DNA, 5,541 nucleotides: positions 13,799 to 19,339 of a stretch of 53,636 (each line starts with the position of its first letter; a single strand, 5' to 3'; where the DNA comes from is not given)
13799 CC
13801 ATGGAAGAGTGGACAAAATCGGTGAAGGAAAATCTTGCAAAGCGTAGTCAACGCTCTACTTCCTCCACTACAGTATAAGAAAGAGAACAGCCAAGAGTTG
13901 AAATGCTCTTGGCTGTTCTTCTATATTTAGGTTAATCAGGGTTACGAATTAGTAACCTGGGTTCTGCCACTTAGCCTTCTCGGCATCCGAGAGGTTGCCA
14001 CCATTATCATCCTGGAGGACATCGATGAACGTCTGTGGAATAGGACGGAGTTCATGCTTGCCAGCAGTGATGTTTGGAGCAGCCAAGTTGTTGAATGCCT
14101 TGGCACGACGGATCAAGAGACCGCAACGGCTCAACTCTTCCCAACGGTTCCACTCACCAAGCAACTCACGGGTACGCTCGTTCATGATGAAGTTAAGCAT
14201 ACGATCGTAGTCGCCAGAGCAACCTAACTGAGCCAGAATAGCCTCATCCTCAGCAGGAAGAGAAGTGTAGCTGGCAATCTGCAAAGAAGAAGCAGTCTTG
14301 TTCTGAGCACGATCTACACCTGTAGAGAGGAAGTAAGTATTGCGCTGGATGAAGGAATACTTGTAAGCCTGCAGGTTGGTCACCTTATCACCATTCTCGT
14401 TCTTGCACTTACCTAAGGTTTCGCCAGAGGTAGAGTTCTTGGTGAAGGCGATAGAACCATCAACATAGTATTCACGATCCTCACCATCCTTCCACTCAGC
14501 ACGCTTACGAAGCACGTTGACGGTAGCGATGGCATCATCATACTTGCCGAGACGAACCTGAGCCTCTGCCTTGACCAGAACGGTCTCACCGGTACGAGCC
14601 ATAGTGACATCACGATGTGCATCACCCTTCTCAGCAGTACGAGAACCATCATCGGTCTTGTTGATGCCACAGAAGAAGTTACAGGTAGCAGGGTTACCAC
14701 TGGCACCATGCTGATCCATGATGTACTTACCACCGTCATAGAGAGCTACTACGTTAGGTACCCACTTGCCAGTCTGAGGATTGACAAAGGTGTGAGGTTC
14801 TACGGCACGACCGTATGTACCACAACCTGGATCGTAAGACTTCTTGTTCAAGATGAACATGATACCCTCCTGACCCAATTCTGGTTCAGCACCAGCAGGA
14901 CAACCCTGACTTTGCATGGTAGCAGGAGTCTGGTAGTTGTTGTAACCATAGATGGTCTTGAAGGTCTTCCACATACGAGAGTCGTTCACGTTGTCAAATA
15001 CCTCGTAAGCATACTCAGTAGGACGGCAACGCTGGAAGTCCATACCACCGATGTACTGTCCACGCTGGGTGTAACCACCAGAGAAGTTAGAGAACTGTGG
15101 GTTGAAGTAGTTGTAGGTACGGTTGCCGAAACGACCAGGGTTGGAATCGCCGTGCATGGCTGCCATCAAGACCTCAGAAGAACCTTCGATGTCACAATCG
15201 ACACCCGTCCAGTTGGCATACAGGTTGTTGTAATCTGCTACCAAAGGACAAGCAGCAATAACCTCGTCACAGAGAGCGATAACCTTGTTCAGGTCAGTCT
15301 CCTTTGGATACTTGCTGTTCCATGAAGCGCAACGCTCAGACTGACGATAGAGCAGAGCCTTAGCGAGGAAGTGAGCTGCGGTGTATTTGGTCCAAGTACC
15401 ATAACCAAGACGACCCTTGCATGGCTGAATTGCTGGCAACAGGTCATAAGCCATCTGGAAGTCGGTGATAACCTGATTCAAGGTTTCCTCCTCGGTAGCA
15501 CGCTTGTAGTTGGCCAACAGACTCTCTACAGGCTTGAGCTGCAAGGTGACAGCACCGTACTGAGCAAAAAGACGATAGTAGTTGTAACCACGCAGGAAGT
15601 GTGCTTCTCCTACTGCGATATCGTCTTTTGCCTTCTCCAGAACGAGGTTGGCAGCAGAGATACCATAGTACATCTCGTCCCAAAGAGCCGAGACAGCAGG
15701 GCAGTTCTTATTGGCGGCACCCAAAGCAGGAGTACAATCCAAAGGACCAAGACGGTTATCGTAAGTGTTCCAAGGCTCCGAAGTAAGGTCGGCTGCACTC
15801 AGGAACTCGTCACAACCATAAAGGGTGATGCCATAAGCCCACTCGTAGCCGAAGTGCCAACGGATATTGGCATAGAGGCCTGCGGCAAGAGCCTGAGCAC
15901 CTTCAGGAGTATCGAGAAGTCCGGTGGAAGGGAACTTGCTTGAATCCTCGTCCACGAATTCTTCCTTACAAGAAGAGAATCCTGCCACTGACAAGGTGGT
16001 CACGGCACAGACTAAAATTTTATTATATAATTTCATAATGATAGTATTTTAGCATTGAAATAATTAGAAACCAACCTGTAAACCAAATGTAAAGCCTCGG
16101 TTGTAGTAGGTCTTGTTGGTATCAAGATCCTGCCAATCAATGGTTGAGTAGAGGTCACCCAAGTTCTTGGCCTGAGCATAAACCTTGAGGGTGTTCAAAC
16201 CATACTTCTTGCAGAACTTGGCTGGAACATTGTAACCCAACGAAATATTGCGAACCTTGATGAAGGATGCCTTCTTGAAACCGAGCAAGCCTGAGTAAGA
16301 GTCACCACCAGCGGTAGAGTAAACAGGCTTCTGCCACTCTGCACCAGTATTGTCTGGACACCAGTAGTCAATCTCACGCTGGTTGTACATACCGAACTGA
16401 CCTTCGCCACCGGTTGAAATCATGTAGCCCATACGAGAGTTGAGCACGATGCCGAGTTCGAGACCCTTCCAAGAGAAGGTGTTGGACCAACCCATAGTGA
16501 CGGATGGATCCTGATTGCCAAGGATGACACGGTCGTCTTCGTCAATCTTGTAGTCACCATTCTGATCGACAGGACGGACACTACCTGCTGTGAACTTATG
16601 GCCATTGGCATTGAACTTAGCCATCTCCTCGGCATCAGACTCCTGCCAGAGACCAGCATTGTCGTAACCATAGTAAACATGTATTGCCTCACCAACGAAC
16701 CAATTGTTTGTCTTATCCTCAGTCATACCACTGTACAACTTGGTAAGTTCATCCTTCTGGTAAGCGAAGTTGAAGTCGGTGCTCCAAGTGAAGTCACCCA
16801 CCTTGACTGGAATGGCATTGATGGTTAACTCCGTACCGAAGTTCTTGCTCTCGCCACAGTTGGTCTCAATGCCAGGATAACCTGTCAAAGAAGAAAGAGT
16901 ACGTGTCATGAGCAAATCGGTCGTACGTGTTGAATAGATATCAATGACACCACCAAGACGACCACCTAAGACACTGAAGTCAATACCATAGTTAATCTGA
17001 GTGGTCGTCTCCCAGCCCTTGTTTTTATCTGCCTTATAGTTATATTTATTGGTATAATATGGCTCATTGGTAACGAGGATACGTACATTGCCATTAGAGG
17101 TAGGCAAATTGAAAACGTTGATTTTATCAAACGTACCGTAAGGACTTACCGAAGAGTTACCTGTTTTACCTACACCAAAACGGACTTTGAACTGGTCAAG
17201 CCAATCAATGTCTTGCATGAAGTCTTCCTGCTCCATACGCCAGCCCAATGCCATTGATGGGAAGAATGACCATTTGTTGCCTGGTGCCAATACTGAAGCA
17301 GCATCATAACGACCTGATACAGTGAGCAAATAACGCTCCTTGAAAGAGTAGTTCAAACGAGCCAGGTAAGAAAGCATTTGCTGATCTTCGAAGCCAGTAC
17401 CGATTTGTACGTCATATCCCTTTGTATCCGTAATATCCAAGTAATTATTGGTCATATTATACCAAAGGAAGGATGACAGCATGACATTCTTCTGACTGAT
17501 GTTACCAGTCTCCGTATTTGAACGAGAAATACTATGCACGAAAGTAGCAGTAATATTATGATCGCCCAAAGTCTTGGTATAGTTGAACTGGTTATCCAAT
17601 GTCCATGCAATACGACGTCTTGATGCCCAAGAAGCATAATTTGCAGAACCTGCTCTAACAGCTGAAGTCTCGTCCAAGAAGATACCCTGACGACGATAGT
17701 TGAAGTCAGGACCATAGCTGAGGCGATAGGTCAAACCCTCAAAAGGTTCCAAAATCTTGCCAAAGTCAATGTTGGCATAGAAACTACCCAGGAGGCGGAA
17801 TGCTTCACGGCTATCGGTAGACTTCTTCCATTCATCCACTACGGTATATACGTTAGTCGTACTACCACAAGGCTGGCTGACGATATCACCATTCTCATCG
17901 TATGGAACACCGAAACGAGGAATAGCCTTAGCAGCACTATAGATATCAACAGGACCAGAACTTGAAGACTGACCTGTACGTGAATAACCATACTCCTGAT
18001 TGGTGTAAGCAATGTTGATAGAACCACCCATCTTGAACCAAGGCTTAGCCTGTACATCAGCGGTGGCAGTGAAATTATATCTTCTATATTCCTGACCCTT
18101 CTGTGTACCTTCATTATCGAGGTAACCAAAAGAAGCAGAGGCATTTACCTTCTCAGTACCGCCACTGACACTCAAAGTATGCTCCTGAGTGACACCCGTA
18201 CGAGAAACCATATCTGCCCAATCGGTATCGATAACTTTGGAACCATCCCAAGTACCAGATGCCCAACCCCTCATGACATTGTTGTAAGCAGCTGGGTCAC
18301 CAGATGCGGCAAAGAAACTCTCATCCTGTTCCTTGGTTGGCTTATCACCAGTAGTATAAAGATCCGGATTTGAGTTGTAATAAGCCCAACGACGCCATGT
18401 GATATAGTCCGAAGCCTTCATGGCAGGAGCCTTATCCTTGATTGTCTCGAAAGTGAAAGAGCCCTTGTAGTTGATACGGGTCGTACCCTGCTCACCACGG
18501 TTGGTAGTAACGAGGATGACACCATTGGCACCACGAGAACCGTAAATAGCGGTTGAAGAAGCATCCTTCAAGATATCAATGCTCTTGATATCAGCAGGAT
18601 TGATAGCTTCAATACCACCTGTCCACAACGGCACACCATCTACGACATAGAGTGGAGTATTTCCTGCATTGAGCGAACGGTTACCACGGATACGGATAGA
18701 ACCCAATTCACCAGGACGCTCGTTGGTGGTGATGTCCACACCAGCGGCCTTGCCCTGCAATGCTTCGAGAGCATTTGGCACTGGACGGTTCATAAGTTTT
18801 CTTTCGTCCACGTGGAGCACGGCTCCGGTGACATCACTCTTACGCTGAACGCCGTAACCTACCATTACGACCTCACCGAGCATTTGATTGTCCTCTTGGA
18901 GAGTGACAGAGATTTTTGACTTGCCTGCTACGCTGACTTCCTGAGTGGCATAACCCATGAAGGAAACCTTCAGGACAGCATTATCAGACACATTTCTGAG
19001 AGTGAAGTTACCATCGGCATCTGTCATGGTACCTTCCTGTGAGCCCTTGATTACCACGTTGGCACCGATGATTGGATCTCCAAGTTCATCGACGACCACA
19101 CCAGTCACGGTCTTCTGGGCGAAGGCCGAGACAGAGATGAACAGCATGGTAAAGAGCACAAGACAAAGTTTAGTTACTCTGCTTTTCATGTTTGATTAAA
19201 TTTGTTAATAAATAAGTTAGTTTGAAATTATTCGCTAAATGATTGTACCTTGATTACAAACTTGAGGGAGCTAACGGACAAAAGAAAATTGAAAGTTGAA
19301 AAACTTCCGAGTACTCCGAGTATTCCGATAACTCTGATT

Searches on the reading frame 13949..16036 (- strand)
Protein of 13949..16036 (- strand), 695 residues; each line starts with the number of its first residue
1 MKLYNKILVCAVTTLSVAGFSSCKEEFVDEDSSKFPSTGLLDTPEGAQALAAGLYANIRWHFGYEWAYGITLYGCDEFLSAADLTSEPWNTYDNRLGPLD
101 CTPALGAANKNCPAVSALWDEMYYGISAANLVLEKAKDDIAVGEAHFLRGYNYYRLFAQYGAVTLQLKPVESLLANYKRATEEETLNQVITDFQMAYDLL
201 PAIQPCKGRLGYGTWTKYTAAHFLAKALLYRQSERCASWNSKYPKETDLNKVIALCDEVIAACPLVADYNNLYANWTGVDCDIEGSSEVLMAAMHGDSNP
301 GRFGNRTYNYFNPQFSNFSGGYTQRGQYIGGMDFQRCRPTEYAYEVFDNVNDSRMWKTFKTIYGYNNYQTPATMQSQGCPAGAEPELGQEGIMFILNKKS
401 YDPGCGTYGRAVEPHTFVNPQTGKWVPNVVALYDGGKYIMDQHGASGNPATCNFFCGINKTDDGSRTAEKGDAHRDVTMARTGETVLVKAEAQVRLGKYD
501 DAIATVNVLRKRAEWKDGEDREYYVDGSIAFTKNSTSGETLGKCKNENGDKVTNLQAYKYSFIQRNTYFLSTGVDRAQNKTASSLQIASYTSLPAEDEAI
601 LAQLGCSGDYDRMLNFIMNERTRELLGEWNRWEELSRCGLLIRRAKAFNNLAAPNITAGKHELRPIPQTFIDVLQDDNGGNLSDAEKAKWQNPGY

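Call 12: search_protein_families(library=pfam, proteins=[window:13949-16036:-])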
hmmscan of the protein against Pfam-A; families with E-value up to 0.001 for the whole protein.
window:13949-16036:- (695 aa): 2 families
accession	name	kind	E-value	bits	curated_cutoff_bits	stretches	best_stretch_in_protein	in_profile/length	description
PF07980.17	SusD_RagB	-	8.7e-35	121.2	23.1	1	288-695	2-297/297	SusD family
PF14322.12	SusD-like_3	-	1.7e-16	61.5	27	1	116-228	75-190/191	Starch-binding associating with outer membrane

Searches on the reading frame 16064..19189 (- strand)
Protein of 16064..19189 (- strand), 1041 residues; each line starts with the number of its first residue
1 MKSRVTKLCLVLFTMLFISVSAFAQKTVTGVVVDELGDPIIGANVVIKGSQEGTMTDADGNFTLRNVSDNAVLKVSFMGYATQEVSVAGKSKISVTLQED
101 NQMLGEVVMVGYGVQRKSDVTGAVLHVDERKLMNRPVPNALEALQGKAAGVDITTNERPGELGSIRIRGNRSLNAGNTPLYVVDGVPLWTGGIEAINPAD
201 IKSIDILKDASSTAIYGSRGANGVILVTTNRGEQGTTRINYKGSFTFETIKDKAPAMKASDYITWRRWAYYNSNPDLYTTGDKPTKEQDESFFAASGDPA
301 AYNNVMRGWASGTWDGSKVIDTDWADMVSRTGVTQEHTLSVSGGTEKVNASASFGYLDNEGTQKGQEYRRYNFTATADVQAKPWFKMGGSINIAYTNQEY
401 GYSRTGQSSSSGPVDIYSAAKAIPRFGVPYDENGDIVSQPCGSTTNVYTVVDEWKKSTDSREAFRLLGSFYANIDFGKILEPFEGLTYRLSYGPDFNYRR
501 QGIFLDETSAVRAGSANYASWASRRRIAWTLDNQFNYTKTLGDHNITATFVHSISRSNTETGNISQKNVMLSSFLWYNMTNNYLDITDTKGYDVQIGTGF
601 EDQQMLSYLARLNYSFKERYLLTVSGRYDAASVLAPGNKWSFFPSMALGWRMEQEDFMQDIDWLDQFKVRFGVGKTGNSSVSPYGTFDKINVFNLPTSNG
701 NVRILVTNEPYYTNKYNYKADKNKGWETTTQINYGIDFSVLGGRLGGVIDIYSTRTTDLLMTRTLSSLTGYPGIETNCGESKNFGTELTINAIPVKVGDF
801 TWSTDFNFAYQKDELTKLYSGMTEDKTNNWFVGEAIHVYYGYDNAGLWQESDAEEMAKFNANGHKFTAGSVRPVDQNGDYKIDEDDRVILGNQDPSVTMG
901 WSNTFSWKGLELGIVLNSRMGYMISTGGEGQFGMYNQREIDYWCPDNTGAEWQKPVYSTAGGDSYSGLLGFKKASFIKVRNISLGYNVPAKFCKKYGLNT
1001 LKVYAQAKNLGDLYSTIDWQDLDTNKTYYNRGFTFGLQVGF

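Call 12: search_protein_families(library=pfam, proteins=[window:16064-19189:-])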
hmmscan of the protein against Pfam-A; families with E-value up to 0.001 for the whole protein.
window:16064-19189:- (1041 aa): 3 families
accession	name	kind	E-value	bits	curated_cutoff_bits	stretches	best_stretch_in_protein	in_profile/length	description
PF13715.12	CarbopepD_reg_2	-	4.2e-20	72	32.2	1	28-108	1-87/88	CarboxypepD_reg-like domain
PF07715.20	Plug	-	6.4e-18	65.7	23.9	1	117-224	2-107/107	TonB-dependent Receptor Plug Domain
PF13620.12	CarboxypepD_reg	-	7.8e-14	52.2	32.3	1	27-95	1-79/82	Carboxypeptidase regulatory-like domain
